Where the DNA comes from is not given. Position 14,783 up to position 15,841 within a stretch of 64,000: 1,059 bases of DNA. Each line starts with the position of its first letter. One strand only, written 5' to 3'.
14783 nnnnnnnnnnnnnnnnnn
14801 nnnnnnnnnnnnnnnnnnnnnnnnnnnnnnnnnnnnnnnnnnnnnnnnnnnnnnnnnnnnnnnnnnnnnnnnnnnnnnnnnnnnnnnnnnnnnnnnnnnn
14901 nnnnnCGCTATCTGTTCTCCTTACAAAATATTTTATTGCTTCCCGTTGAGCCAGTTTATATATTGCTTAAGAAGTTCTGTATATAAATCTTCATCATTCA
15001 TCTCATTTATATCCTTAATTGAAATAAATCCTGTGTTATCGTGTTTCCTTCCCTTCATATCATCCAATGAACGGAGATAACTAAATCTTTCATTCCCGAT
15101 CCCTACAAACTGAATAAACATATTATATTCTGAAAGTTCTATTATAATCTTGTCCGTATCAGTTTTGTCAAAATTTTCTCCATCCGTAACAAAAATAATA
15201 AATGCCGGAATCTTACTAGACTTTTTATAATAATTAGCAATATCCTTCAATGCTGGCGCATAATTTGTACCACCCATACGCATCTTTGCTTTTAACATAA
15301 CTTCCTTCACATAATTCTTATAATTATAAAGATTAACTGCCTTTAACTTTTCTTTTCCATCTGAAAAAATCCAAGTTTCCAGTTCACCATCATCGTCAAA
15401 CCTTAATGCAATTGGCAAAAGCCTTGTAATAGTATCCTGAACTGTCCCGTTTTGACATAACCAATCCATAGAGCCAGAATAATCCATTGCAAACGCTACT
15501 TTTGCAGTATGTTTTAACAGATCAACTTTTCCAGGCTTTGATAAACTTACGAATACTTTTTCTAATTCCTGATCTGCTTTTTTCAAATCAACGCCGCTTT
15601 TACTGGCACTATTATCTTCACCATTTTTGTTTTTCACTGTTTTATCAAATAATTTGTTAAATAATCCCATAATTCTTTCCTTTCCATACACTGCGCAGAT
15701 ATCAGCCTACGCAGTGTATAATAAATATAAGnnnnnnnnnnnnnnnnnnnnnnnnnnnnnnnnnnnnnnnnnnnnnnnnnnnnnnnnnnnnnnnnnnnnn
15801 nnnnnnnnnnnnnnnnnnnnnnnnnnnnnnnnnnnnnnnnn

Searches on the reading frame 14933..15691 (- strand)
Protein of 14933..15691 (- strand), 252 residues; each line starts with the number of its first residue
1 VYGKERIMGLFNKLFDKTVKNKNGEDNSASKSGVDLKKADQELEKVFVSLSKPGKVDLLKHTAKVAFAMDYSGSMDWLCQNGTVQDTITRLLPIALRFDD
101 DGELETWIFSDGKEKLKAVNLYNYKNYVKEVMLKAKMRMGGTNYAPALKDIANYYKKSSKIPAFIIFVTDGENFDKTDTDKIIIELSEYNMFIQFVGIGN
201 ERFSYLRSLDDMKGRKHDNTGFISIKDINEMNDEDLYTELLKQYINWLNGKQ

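Call 11: search_protein_families(library=pfam, proteins=[window:14933-15691:-], max_evalue=0.01)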
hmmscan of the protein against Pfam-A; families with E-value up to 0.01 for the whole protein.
window:14933-15691:- (252 aa): 5 families
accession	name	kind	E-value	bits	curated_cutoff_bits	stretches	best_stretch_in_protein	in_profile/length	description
PF10138.15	vWA-TerF-like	-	7.2e-57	193.2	29.4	1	62-249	1-192/200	vWA found in TerF C terminus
PF07002.22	Copine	-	1.1e-11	45.1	27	1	123-230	72-185/218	Copine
PF00092.34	VWA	-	2.5e-06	28.3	23.8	1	65-229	2-166/174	von Willebrand factor type A domain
PF13519.12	VWA_2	-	0.00079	20.5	27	1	65-172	1-107/107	von Willebrand factor type A domain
PF13768.12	VWA_3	-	0.0016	19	27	1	125-201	65-136/155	von Willebrand factor type A domain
